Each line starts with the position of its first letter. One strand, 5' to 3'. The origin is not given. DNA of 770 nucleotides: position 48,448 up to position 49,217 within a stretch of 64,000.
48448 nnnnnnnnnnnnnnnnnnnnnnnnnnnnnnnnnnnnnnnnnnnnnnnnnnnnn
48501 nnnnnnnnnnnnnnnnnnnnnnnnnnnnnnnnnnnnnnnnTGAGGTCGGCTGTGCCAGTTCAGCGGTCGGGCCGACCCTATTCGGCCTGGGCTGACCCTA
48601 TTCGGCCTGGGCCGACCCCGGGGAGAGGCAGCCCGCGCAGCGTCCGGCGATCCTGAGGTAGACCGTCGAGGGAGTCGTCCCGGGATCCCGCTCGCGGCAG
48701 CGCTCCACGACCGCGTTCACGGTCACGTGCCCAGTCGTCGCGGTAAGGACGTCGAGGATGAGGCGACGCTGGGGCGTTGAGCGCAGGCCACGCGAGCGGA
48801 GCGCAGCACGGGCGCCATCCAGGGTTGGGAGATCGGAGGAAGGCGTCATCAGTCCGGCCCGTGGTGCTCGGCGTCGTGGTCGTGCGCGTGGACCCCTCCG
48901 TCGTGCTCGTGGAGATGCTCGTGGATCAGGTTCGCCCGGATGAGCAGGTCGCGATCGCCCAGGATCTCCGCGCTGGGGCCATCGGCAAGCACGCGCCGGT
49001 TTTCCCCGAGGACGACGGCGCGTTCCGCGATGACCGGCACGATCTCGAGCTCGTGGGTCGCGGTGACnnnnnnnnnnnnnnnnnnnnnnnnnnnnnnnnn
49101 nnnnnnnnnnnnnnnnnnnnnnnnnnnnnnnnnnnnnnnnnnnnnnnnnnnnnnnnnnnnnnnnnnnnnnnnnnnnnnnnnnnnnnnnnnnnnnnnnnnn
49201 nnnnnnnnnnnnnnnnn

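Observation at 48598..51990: ECF-type nickel/cobalt uptake operon with a His-rich ATPase tail and a truncated Fur-family gene as last cistron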

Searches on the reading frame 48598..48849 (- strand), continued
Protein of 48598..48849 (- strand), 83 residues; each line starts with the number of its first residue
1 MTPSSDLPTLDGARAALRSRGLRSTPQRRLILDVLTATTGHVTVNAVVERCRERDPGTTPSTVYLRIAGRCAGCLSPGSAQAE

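Call 68: find_encoding_contigs(protein=P0153, flank=5000)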
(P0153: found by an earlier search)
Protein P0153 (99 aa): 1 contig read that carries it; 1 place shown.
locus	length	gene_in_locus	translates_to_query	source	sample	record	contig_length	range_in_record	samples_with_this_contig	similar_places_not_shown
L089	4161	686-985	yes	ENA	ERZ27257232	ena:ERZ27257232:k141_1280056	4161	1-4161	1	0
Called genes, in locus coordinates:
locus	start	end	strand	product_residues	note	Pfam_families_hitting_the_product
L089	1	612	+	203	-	?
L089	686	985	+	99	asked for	PF01475:FUR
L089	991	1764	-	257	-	PF01551:Peptidase_M23 (weak)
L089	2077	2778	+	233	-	PF01891:CbiM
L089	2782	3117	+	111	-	PF13190:PDGLE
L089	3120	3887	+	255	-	PF02361:CbiQ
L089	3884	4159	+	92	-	?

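Call 71: predict_structure(alignment_id=A1)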
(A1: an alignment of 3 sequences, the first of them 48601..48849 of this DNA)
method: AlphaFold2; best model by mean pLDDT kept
length: 83 residues; sequences in the alignment: 3
mean_pLDDT: 60.2   pTM: 0.48
mean pLDDT of the five models: 60.2, 59.6, 55.1, 51.9, 49.6
residues with pLDDT >= 90: 0; 70-90: 32; 50-70: 24; < 50: 27
segments of 3 or more residues with pLDDT < 50: 1-7, 64-83
pLDDT, mean of each block of 10 residues (from residue 1): 42 70 72 75 70 74 47 37 35
secondary structure, 60 per line:
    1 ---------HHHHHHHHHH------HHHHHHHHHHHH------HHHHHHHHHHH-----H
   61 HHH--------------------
elements in order: H10-19 H26-37 H44-54 H60-63

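Call 72: find_encoding_contigs(protein=P0034, flank=5000)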
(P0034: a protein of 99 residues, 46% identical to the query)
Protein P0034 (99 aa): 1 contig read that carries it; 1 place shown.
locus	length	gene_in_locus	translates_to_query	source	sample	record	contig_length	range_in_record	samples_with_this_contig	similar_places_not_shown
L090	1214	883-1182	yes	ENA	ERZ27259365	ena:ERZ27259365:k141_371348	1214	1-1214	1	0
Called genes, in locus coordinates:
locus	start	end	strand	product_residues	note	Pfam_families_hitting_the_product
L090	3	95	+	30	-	?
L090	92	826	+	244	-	PF21537:DUF1980_C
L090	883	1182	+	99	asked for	PF01475:FUR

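Call 73: find_encoding_contigs(protein=P0110, flank=5000)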
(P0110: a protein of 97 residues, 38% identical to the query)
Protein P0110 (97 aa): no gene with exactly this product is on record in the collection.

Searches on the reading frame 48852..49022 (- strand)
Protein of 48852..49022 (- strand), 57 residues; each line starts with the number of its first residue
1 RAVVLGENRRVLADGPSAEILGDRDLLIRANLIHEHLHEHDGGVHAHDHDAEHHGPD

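Call 50: find_homologous_proteins(query=window:48852-49022:-, max_evalue=0.001)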
Query seq(57 aa) (57 aa): 15 proteins with E <= 0.001 among 15 candidates.
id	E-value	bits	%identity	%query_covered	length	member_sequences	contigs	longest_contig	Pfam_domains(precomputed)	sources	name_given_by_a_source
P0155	3.8e-19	85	80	95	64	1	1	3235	-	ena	-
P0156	1.8e-18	83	90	68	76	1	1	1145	-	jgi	jgi:cobalt/nickel transport system ATP-binding protein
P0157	1.3e-17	80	78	95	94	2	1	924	-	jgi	-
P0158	6.5e-17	78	77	91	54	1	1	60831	-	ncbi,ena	-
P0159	1.2e-12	65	65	95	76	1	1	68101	-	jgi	jgi:cobalt/nickel transport system ATP-binding protein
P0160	2.1e-12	64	69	91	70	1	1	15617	-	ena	-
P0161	1.2e-11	62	68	88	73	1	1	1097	-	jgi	jgi:cobalt/nickel transport system ATP-binding protein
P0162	1.3e-11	62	63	95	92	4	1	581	-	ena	-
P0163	2.9e-11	60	74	81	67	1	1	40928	-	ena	-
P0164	8.0e-11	59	63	96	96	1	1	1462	-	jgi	jgi:cobalt/nickel transport system ATP-binding protein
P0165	3.7e-10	57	65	95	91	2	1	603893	-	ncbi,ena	-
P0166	4.3e-10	57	64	100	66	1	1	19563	-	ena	-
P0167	1.3e-9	55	68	95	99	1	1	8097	-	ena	-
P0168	1.7e-9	55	71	86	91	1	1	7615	-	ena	-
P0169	9.6e-9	53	77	75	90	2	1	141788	-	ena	-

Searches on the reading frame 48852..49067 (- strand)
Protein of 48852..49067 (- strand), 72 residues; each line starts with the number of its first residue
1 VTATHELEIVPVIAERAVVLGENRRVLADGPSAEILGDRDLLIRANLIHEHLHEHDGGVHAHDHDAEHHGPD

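Call 51: search_solved_structures(query=window:48852-49067:-, max_evalue=1, show_alignments=4)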
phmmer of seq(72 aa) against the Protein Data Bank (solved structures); distinct sequences matched with E-value up to 1: 3.
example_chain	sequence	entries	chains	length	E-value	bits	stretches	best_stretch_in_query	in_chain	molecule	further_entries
3gfo_A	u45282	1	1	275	0.0056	20.4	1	2-68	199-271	Cobalt import ATP-binding protein cbiO 1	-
5x3x_A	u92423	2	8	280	0.042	17.6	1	2-46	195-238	Cobalt ABC transporter ATP-binding protein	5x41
5x40_A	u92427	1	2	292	0.14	16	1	2-46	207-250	Cobalt ABC transporter ATP-binding protein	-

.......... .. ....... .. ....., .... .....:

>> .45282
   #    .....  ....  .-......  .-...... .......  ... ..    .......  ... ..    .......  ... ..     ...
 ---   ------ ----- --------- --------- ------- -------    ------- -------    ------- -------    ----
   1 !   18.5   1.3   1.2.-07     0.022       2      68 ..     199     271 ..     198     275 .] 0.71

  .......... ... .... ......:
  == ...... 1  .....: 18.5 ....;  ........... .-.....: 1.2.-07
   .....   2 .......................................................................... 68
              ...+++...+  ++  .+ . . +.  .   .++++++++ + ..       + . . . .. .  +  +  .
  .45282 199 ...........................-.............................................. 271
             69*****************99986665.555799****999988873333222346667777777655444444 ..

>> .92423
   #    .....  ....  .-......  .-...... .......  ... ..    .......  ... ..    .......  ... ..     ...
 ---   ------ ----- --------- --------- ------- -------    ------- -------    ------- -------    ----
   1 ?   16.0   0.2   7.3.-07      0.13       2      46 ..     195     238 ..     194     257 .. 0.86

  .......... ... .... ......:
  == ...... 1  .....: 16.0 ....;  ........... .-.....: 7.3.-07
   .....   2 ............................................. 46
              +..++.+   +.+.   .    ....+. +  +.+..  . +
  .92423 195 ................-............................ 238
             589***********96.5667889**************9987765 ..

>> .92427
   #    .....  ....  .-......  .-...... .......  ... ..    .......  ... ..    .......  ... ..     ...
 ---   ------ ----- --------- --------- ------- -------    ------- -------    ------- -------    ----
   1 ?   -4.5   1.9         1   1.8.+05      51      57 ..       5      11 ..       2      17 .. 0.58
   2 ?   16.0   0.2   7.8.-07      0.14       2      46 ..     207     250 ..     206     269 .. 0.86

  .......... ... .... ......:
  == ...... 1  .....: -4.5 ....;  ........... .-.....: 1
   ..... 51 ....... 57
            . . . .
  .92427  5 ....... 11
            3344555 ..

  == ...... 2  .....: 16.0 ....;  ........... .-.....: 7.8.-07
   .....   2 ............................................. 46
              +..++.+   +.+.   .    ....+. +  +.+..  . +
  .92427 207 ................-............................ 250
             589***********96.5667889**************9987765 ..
